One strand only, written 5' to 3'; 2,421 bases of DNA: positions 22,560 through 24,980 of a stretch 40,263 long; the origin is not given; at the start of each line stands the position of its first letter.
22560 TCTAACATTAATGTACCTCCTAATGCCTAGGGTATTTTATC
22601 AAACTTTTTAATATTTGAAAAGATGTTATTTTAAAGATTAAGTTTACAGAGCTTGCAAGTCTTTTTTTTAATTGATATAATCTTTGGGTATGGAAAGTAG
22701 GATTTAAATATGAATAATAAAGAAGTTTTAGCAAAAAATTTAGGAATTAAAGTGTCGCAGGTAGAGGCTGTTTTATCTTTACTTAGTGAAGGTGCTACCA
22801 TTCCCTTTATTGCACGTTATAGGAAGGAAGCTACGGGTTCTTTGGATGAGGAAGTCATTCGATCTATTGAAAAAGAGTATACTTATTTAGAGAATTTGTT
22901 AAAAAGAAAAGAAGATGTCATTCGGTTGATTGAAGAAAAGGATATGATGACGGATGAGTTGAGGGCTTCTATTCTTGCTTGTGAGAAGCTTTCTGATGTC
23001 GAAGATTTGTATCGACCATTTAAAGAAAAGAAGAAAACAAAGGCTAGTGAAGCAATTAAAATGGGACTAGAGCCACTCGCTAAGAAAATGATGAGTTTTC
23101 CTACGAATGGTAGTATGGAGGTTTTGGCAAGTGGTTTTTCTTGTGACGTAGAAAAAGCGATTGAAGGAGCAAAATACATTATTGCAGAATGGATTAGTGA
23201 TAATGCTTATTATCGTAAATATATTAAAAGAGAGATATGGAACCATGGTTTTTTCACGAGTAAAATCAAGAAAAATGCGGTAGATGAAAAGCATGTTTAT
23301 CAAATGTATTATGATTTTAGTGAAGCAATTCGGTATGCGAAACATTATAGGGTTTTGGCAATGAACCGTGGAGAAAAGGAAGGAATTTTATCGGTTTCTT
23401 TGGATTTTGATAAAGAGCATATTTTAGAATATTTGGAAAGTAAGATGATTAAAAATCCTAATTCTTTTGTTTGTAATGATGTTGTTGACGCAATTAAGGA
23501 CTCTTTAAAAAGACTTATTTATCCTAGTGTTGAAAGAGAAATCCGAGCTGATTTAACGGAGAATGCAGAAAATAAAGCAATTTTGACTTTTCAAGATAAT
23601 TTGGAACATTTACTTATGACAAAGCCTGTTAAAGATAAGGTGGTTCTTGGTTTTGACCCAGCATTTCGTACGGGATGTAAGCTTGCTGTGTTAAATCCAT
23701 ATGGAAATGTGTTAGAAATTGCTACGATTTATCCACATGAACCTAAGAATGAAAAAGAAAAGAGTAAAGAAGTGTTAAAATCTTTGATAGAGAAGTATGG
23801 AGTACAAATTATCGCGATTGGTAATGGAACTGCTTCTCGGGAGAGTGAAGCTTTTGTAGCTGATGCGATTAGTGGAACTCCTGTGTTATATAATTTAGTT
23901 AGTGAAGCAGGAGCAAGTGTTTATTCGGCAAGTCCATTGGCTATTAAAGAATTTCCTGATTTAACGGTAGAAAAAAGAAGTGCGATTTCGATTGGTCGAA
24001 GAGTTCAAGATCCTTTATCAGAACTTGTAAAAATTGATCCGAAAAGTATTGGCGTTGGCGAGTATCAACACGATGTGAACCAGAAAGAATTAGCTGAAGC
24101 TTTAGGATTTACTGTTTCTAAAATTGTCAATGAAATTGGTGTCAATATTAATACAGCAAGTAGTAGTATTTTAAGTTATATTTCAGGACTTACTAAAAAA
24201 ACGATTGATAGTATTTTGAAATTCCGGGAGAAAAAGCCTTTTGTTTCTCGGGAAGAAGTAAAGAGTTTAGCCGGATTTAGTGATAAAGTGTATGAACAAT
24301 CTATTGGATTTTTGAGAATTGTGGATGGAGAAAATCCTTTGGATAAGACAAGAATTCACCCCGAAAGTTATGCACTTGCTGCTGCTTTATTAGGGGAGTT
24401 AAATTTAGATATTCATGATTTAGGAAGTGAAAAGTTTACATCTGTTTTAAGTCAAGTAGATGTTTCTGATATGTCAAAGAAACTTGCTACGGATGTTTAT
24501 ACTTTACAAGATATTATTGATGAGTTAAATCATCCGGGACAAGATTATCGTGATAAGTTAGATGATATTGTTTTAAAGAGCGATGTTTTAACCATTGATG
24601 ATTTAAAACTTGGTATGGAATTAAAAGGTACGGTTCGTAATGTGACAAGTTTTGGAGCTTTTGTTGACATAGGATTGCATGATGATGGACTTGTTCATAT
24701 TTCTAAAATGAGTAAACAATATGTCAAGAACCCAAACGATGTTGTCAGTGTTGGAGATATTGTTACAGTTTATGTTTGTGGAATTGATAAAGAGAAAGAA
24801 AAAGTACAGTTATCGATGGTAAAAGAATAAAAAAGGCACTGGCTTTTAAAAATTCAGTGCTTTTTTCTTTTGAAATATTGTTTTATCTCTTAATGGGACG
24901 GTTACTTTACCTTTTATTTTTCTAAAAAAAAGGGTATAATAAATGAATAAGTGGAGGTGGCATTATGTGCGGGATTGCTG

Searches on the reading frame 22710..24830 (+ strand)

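Call 25: search_protein_families(library=pfam, proteins=[window:22710-24830:+], max_evalue=0.01)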
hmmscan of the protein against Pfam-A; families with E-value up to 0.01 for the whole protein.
window:22710-24830:+ (706 aa): 10 families
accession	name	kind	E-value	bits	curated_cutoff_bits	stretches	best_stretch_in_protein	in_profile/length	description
PF16921.10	Tex_YqgF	-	1.1e-50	171.7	27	1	310-433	1-126/126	Tex protein YqgF-like domain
PF09371.15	Tex_N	-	2.2e-29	101.4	32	1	2-75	2-75/75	Tex-like protein N-terminal domain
PF22706.1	Tex_central_region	-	3.1e-21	76.6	27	1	144-294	20-178/178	Tex central region-like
PF17674.7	HHH_9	-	1e-18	68.4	23.1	1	542-614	1-70/70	HHH domain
PF00575.29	S1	-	3.9e-18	66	22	1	633-703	3-73/74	S1 RNA binding domain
PF12836.13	HHH_3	-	4.8e-16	59.1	27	1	473-536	1-65/65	Helix-hairpin-helix motif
PF14635.12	HHH_7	-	7.9e-09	36.3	27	1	446-537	5-103/104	Helix-hairpin-helix motif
PF23459.1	S1_RRP5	-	2.4e-08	34.8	27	1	633-702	2-71/72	RRP5 S1 domain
PF14639.11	YqgF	-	7.2e-06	26.3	35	1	329-440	27-147/150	Holliday-junction resolvase-like of SPT6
PF03934.19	T2SSK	-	0.00051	20.8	24.2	1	478-525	1-49/63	Type II secretion system (T2SS), protein K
